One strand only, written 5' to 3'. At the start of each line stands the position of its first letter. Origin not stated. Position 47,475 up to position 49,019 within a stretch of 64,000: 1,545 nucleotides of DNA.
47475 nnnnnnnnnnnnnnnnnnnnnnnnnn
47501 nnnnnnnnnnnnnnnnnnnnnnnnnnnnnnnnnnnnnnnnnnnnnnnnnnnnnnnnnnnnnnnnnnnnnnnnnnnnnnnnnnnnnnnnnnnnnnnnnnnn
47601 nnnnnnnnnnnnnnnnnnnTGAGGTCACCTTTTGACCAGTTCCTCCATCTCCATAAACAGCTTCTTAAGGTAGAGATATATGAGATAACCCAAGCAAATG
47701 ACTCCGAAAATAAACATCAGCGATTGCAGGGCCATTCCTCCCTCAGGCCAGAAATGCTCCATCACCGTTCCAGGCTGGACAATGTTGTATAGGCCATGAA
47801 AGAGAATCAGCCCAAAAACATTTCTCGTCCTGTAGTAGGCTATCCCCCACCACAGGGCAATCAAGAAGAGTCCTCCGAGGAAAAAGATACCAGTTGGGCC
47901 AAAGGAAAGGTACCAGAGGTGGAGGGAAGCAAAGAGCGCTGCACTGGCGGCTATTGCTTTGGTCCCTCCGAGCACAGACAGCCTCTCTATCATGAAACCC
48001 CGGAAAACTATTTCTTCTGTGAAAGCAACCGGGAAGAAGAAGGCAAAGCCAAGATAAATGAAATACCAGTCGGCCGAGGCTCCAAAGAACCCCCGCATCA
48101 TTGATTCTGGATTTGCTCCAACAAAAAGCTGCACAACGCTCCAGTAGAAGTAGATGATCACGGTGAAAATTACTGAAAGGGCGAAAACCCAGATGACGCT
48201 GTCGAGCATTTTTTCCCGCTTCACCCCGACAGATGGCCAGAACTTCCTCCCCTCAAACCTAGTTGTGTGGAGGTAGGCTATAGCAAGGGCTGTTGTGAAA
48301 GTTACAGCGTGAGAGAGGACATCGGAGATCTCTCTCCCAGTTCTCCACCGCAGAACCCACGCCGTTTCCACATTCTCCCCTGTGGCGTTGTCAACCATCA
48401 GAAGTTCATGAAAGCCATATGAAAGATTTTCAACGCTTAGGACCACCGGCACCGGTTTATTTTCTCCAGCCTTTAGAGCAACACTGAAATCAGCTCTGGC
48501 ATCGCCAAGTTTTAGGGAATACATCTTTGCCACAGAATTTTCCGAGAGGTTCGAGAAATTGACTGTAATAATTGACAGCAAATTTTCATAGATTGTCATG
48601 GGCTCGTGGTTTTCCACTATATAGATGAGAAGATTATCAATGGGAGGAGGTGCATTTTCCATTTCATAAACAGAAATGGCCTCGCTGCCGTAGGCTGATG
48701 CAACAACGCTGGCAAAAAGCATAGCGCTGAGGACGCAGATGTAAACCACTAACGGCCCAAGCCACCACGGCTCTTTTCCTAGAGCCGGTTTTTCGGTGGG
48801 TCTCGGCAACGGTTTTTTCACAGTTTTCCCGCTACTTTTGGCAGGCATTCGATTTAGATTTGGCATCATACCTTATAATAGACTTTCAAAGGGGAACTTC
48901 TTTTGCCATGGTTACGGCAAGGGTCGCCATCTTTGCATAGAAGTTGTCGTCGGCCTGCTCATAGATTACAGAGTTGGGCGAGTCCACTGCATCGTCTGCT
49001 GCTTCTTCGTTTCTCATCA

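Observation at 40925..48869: Three-gene surface module: membrane wHTH sensor-regulator, giant protein, CPBP intramembrane protease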

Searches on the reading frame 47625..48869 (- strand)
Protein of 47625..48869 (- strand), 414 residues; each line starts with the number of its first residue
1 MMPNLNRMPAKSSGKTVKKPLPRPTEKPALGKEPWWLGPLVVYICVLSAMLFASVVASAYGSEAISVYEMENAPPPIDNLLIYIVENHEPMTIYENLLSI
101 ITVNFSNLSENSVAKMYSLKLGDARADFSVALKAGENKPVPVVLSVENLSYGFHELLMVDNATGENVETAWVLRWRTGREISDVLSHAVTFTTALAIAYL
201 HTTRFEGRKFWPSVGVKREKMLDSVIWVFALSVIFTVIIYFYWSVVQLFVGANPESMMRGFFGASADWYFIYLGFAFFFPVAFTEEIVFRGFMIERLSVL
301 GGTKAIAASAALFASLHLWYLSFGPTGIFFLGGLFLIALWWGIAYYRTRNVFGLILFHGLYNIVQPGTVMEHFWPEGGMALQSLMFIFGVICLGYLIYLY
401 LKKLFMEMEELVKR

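Call 7: search_protein_families(library=pfam, proteins=[window:47625-48869:-], max_evalue=0.01)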
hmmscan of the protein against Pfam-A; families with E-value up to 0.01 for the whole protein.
window:47625-48869:- (414 aa): 1 family
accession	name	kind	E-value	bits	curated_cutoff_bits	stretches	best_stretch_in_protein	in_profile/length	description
PF02517.21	Rce1-like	-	3.7e-15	56.4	22.4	1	269-364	3-93/93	Type II CAAX prenyl endopeptidase Rce1-like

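Call 8: search_protein_families(library=ncbifam, proteins=[window:47625-48869:-], max_evalue=0.01)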
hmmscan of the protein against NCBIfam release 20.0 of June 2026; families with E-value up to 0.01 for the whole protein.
window:47625-48869:- (414 aa): 3 families
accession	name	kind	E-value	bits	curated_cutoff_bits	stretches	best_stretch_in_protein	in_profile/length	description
NF041647.1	ABC_perm_CPBP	equivalog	2.1e-08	33.4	435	1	186-364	458-629/636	ABC transporter permease subunit/CPBP intramembrane protease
NF033192.3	CPBP_JDVT_MrtJ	equivalog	0.00033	21.3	75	1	283-364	10-94/98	JDVT-CTERM system glutamic-type intramembrane protease MrtJ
NF040914.1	Mrt_core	domain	0.0017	18.4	100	1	278-365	8-101/108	myxosortase family intramembrane protease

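Call 17: find_homologous_proteins(query=window:47625-48869:-)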
Query window:47625-48869:- (414 aa): 21 proteins with E <= 0.001 among 8000 candidates.
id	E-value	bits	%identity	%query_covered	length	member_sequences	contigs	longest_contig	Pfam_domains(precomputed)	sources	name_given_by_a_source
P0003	2.5e-270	915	100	98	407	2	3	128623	PF02517.22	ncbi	ncbi:MAG: CPBP family intramembrane glutamic endopeptidase [Candidatus Hadarchaeales archaeon]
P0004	9.3e-227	771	82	98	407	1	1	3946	PF02517.22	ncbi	ncbi:MAG: CPBP family intramembrane glutamic endopeptidase [Candidatus Hadarchaeales archaeon]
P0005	1.5e-197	675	73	98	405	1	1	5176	PF02517.22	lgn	-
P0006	1.0e-119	419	50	92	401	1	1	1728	PF02517.22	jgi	jgi:membrane protease YdiL (CAAX protease family)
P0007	9.6e-118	412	51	94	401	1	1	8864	PF02517.22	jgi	jgi:membrane protease YdiL (CAAX protease family)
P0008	5.8e-114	400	47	96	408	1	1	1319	PF02517.22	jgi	jgi:membrane protease YdiL (CAAX protease family)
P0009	1.7e-113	398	50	95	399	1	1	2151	PF02517.22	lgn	-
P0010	3.8e-101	357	45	95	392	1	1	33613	PF02517.22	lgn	-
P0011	2.5e-97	345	44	93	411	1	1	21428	PF02517.22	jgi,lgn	jgi:membrane protease YdiL (CAAX protease family)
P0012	8.6e-97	343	44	98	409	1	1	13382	PF02517.22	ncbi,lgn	-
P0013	4.6e-96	341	44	94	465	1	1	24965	PF02517.22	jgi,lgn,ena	-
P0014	5.3e-96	340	42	95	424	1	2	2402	PF02517.22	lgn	-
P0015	6.4e-96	340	44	94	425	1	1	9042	PF02517.22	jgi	jgi:membrane protease YdiL (CAAX protease family)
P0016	2.7e-95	338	44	96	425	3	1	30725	PF02517.22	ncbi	ncbi:MAG: type II CAAX endopeptidase family protein [Candidatus Hadarchaeota archaeon]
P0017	1.0e-94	336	46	92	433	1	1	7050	PF02517.22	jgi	-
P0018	2.1e-92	329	66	57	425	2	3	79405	PF02517.22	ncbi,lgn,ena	-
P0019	1.2e-91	326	45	94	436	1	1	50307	PF02517.22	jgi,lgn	jgi:membrane protease YdiL (CAAX protease family)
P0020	2.8e-91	325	60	60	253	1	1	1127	PF02517.22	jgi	jgi:membrane protease YdiL (CAAX protease family)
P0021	3.2e-81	292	43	91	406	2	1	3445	PF02517.22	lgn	-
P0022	3.3e-62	229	47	56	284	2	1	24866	PF02517.22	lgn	-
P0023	1.9e-56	210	45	57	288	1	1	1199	PF02517.22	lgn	-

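Call 19: find_related_loci(query=A1, collection=genome_contigs, flank=10000)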
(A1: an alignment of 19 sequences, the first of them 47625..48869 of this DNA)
Query A1 (414 aa) in genome_contigs; peptide patterns used: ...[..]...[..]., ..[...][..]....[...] (x = any residue, [..] = any of these).
599 stretches matched a pattern (row limit reached: there are more); 67 encode a relative of the query (tblastn E <= 1e-3); 67 distinct loci.
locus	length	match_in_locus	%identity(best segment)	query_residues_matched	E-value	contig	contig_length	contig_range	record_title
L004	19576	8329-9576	47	26-413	3e-103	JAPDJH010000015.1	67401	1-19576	MAG: Hadesarchaea archaeon isolate S4B4_HD70 c_000000000157, whole genome shotgun sequence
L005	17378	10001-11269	44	18-414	3e-99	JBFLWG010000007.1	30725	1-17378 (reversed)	MAG: Candidatus Hadarchaeota archaeon isolate MAG026 MAG026_7, whole genome shotgun sequence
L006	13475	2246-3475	44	34-414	2e-96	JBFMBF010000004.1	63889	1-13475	MAG: Candidatus Hadarchaeota archaeon isolate MAG157 MAG157_4, whole genome shotgun sequence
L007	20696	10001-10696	45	183-413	1e-53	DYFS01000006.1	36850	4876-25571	MAG TPA_asm: Candidatus Hadarchaeum sp. isolate BE2011_56_16 Afr_mines_BE2011_396_length_36850_cov_6_100775, whole genom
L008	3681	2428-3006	39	201-401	1e-30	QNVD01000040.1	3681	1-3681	MAG: Hadesarchaea archaeon isolate WYZ-LMO6 Hadesarchaea_archaeon_WYZ-LMO6_contig-40, whole genome shotgun sequence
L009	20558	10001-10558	37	209-401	3e-27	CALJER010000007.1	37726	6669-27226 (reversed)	MAG: uncultured archaeon isolate S1_Bin_METABAT__384_1 genome assembly, contig: c_000001298994, whole genome shotgun seq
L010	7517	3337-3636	39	272-372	8e-9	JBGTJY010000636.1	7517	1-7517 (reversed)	MAG: Candidatus Hydrogenedentales bacterium isolate JTS-RE30 k141_8662523, whole genome shotgun sequence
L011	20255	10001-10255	38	278-358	9e-8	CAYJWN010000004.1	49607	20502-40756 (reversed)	MAG TPA_asm: uncultured Planctomycetales bacterium isolate ERP125453_co1_486 genome assembly, contig: NODE_483_length_49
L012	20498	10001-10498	28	195-364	2e-7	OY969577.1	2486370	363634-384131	MAG: Candidatus Dormibacteraeota bacterium isolate MFD10064.bin.c.3 genome assembly, chromosome: 1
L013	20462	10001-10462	30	209-363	2e-7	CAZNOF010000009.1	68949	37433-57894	MAG TPA_asm: uncultured Pseudomonadales bacterium isolate SRP170004_co1_5 genome assembly, contig: NODE_443_length_68949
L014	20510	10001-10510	26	189-362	3e-7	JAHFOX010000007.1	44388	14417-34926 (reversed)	MAG: Planctomycetota bacterium isolate nzgw513 NODE_183_length_44389_cov_5.865998, whole genome shotgun sequence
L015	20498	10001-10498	27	195-364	3e-7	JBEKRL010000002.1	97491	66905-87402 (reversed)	MAG: Candidatus Dormibacteria bacterium isolate SPRUCE 50 SPRUCE_50_2, whole genome shotgun sequence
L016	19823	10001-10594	29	179-373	5e-7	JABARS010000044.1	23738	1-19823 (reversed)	MAG: Pseudorhodoplanes sp. isolate Bin_75R c_000000004921, whole genome shotgun sequence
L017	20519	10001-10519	28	181-364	7e-7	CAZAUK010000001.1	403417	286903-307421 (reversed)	MAG TPA_asm: uncultured bacterium isolate binchicken_co17_184 genome assembly, contig: NODE_9_length_403417_cov_11.29867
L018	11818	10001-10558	25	180-365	1e-6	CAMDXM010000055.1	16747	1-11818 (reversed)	MAG: Pseudorhodoplanes sinuspersici isolate LH-02apr19-173 genome assembly, contig: LH-02apr19-C7471, whole genome shotg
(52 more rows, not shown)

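Call 25: find_related_loci(query=A1, collection=metagenome_contigs, flank=10000)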
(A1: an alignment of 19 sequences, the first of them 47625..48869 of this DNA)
Query A1 (414 aa) in metagenome_contigs; peptide patterns used: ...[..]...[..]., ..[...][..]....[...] (x = any residue, [..] = any of these).
600 stretches matched a pattern (row limit reached: there are more); 54 encode a relative of the query (tblastn E <= 1e-3); 54 distinct loci.
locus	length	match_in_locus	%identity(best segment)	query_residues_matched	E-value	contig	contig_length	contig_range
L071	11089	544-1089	39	203-388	1e-30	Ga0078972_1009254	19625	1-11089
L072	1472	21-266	40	282-363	4e-8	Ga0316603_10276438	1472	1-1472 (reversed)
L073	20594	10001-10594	29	179-373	2e-7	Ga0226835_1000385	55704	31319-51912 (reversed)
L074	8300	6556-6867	32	254-364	4e-7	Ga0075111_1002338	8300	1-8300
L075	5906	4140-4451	32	254-364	4e-7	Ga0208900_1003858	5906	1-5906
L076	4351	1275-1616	30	284-393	5e-7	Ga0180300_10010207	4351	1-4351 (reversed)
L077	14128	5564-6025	29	178-335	1e-6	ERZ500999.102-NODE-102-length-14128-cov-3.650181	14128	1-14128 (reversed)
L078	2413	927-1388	30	178-335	1e-6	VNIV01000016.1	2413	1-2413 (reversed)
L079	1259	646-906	35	273-363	9e-7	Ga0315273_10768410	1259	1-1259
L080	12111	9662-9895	35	281-358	2e-6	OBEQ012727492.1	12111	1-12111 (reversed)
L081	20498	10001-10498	26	195-364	3e-6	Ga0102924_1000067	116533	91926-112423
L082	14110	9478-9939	29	178-335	3e-6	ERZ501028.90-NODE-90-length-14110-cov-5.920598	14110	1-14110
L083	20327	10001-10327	32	260-365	4e-6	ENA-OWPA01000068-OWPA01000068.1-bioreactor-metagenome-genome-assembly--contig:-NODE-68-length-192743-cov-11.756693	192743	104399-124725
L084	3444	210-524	31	262-364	5e-6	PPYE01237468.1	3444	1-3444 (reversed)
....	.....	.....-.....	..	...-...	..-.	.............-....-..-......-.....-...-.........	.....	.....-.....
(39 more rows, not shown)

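Call 26: find_encoding_contigs(protein=P0010, flank=10000, max_places=2)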
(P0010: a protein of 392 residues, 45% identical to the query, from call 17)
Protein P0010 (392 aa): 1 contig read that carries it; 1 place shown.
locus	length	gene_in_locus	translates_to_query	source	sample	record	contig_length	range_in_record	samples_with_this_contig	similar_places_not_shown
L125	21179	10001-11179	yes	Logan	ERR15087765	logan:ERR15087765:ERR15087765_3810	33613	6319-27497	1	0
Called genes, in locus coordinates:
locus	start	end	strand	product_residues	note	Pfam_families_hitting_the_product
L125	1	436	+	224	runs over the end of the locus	PF00149:Metallophos, PF12850:Metallophos_2, PF14582:Metallophos_3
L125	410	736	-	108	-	-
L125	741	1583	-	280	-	PF25133:TYW2_N_2, PF02475:TRM5-TYW2_MTfase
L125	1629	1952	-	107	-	PF13240:Zn_Ribbon_1 (faint), PF13248:Zn_ribbon_3 (faint)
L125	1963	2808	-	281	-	PF12679:ABC2_membrane_2, PF12730:ABC2_membrane_4, PF10920:DUF2705 (weak), PF13346:ABC2_membrane_5 (weak)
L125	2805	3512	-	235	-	PF00005:ABC_tran, PF13304:AAA_21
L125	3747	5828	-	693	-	-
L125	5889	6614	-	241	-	-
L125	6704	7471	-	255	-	-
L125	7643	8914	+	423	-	PF01637:ATPase_2 (faint), PF13173:AAA_14, PF13635:DUF4143 (weak)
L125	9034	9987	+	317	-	PF02729:OTCace_N, PF00185:OTCace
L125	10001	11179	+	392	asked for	PF02517:Rce1-like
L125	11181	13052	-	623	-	PF07705:CARDB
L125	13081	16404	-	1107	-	PF20943:DUF4785_3rd (faint), PF24318:DUF7490 (faint)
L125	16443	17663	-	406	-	PF04434:SWIM (weak), PF01609:DDE_Tnp_1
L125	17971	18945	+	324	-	PF01555:N6_N4_Mtase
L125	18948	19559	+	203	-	PF27324:MjaV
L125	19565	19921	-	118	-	-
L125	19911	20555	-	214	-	-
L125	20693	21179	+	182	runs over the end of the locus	-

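Call 27: find_encoding_contigs(protein=P0011, flank=10000, max_places=2)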
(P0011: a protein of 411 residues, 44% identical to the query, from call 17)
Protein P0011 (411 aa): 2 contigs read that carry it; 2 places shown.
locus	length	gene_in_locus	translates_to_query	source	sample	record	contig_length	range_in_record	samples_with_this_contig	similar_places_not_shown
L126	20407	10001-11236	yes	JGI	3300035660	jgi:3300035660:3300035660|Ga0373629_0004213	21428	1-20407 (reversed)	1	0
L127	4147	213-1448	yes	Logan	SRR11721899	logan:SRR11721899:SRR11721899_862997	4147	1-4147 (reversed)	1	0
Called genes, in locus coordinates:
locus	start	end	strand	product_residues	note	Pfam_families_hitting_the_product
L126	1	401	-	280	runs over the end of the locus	PF25133:TYW2_N_2, PF02475:TRM5-TYW2_MTfase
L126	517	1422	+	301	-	-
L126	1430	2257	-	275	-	PF12679:ABC2_membrane_2, PF12730:ABC2_membrane_4, PF10920:DUF2705 (weak)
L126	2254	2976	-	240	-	PF00005:ABC_tran, PF13304:AAA_21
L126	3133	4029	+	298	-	-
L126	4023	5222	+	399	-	PF07705:CARDB (faint), PF10633:NPCBM_assoc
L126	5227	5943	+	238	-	PF00005:ABC_tran, PF13304:AAA_21 (faint)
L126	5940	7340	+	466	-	PF12679:ABC2_membrane_2, PF12730:ABC2_membrane_4 (weak), PF10920:DUF2705 (weak), PF12698:ABC2_membrane_3 (weak)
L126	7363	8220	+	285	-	-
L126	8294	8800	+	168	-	PF01978:TrmB, PF24034:DUF7343, PF13412:HTH_24 (weak), PF01047:MarR (weak), PF12802:MarR_2 (weak)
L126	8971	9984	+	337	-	PF02729:OTCace_N, PF00185:OTCace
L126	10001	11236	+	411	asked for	PF02517:Rce1-like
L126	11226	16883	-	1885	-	PF20943:DUF4785_3rd (faint)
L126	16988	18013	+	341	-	PF12802:MarR_2 (weak)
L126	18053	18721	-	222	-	-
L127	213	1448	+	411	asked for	PF02517:Rce1-like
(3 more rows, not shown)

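Call 28: find_encoding_contigs(protein=P0013, flank=10000, max_places=2)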
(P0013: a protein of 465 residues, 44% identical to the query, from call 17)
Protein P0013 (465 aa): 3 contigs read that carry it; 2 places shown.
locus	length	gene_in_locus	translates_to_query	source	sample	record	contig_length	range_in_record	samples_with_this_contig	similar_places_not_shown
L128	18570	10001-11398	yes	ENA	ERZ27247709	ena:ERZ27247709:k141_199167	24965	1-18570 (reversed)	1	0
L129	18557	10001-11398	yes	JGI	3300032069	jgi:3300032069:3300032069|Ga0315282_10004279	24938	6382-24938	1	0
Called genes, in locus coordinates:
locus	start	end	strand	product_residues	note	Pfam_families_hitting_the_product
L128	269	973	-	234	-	-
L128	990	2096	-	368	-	-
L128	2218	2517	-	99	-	-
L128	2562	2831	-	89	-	-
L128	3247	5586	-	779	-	PF01315:Ald_Xan_dh_C, PF02738:MoCoBD_1, PF20256:MoCoBD_2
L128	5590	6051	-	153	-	PF00111:Fer2, PF13085:Fer2_3 (faint), PF01799:Fer2_2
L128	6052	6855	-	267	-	PF00941:FAD_binding_5, PF03450:CO_deh_flav_C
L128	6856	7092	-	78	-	PF02597:ThiS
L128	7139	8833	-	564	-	-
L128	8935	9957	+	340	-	PF02729:OTCace_N, PF00185:OTCace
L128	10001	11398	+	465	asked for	PF02517:Rce1-like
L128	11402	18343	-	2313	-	PF24156:DUF7407 (faint), PF20943:DUF4785_3rd (faint), PF07705:CARDB (weak)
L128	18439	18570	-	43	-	?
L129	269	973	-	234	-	-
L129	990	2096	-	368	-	-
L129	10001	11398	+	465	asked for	PF02517:Rce1-like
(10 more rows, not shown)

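Call 29: find_encoding_contigs(protein=P0019, flank=10000, max_places=2)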
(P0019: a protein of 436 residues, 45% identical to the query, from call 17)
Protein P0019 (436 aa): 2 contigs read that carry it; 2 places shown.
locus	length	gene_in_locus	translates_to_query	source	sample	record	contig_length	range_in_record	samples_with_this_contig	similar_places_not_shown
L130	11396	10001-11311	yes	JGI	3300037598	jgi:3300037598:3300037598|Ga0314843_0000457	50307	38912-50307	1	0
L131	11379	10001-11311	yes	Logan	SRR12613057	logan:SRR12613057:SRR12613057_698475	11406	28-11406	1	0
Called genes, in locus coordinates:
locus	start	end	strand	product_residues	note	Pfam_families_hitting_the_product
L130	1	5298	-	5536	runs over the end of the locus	PF24517:CBM96, PF13313:DUF4082 (weak), PF00932:LTD, PF19077:Big_13 (weak), PF13205:Big_5, PF13205:Big_5, PF00932:LTD, PF13205:Big_5, +5 more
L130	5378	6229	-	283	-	PF25133:TYW2_N_2, PF02475:TRM5-TYW2_MTfase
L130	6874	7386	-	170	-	-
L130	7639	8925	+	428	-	PF13173:AAA_14, PF13635:DUF4143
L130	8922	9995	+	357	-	PF02729:OTCace_N, PF00185:OTCace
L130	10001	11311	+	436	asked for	PF02517:Rce1-like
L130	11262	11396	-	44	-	?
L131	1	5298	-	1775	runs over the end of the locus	?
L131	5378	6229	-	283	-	PF25133:TYW2_N_2, PF02475:TRM5-TYW2_MTfase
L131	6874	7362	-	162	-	-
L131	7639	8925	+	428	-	PF13173:AAA_14, PF13635:DUF4143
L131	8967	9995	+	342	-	PF02729:OTCace_N, PF00185:OTCace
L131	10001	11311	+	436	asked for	PF02517:Rce1-like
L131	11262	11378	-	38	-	?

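Call 60: search_solved_structures(query=A1, max_evalue=0.01)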
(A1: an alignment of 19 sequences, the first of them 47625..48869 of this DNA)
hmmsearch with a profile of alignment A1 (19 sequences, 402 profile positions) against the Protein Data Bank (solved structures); distinct sequences matched with E-value up to 0.01: 0.

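Call 63: find_encoding_contigs(protein=P0022, flank=10000, max_places=2)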
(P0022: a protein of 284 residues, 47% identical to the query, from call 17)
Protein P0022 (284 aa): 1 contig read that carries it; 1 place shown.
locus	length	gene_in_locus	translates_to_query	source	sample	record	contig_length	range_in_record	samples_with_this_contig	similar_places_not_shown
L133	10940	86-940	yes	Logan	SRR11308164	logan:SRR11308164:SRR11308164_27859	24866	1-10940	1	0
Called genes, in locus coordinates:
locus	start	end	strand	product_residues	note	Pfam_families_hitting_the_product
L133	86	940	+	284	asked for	PF02517:Rce1-like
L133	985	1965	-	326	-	PF00696:AA_kinase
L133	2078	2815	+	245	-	PF13549:ATP-grasp_5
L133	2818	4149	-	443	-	PF07969:Amidohydro_3 (weak), PF01979:Amidohydro_1, PF07969:Amidohydro_3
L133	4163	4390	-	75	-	PF00808:CBFD_NFYB_HMF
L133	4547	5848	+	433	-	PF07969:Amidohydro_3 (weak), PF01979:Amidohydro_1, PF07969:Amidohydro_3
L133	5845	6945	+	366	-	PF01180:DHO_dh, PF00037:Fer4 (weak), PF12838:Fer4_7, PF13187:Fer4_9, PF13237:Fer4_10, PF14697:Fer4_21 (weak), PF00037:Fer4, PF12797:Fer4_2 (weak), +4 more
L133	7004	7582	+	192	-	-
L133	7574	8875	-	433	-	PF01966:HD, PF19276:HD_assoc_2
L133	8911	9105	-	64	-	-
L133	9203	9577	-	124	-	PF07498:Rho_N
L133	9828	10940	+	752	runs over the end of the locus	PF01751:Toprim, PF01131:Topoisom_bac, PF01396:Zn_ribbon_Top1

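Call 64: find_encoding_contigs(protein=P0012, flank=10000, max_places=2)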
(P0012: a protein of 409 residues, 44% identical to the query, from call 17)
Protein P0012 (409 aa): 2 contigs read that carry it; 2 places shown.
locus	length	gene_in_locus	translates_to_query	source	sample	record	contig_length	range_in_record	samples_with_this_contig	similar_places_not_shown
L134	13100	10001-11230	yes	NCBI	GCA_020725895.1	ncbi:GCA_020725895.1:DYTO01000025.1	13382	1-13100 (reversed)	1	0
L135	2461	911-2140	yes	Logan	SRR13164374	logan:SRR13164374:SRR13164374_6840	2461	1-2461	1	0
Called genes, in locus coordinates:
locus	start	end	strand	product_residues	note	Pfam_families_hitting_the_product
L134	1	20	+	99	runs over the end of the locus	?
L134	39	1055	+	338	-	PF01261:AP_endonuc_2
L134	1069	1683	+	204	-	PF01712:dNK (faint), PF13238:AAA_18 (weak)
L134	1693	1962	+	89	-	PF03083:MtN3_slv, PF04193:PQ-loop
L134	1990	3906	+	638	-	PF27226:AF_1845 (weak)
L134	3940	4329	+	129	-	-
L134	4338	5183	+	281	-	PF01656:CbiA, PF06564:CBP_BcsQ, PF10609:ParA (faint), PF13614:AAA_31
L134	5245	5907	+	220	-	PF00149:Metallophos, PF12850:Metallophos_2, PF14582:Metallophos_3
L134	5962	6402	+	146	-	-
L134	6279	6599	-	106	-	-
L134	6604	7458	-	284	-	PF25133:TYW2_N_2, PF02475:TRM5-TYW2_MTfase, PF09445:Methyltransf_15 (weak)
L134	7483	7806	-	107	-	PF13248:Zn_ribbon_3 (faint), PF13240:Zn_Ribbon_1 (faint)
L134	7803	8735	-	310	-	PF12679:ABC2_membrane_2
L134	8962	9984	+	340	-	PF02729:OTCace_N, PF00185:OTCace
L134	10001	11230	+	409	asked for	PF02517:Rce1-like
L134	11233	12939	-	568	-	PF04151:PPC (weak)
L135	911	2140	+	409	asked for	PF02517:Rce1-like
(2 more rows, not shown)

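Call 71: search_protein_families(library=ncbifam, proteins=[L004:9680-10792:-], max_evalue=0.0001)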
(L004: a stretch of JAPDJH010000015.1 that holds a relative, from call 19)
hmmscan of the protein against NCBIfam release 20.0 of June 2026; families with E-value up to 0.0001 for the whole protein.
L004:9680-10792:- (370 aa): 52 families (the best 25 are shown)
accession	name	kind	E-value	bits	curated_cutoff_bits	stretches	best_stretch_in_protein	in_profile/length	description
TIGR04084.1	rSAM_AF0577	subfamily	4.6e-97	325.1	225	1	6-370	2-347/347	TIGR04084 family radical SAM/SPASM domain-containing protein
NF047865.1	rSAM_PapB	equivalog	1.2e-31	110.2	340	1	4-315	6-322/330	PapB family radical SAM/SPASM ranthipeptide maturase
NF040492.1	not_ScfB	exception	2.1e-20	73.1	855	1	5-313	99-419/450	ScfB-related radical SAM/SPASM orphan maturase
TIGR03974.1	rSAM_six_Cys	equivalog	4.6e-20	71.9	425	1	5-315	101-421/451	thioether cross-link-forming SCIFF peptide maturase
NF041298.1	rSAM_mat_DynA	equivalog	8.8e-20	71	450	1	8-289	8-292/356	dynobactin maturation radical SAM/SPASM protein DynA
TIGR04064.1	rSAM_nif11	equivalog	7.2e-19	67.8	518.7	1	4-316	81-407/459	nif11-like peptide radical SAM maturase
TIGR03906.1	quino_hemo_SAM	equivalog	5.8e-18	64.8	453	1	5-310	98-415/467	quinohemoprotein amine dehydrogenase maturation protein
TIGR04068.1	rSAM_ocin_clost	equivalog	7.2e-18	64.7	500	1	5-165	88-258/462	Cys-rich peptide radical SAM maturase CcpM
NF041707.1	rSAM_YhhB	equivalog_domain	1e-17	64.2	445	1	6-262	7-270/369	cyclophane-forming radical SAM/SPASM peptide maturase YhhB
TIGR04280.1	geopep_mat_rSAM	hypoth_equivalog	6.8e-17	61.5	400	1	5-141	88-231/428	geopeptide radical SAM maturase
TIGR04250.1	SCM_rSAM_ScmE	equivalog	1.8e-16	60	400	1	6-178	8-173/358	SynChlorMet cassette radical SAM/SPASM protein ScmE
TIGR04163.1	rSAM_cobopep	equivalog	4.7e-16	58.6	375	1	8-309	71-387/428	peptide-modifying radical SAM enzyme CbpB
TIGR04083.1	rSAM_pep_methan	hypoth_equivalog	6.9e-14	51.5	300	1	5-314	4-315/376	TIGR04083 family peptide-modifying radical SAM enzyme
NF010321.0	PRK13758.1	equivalog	4.5e-13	49.1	441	1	8-287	12-297/370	anaerobic sulfatase-maturase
TIGR03942.1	sulfatase_rSAM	equivalog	8.5e-13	48.1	349.45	1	8-343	8-359/363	anaerobic sulfatase maturase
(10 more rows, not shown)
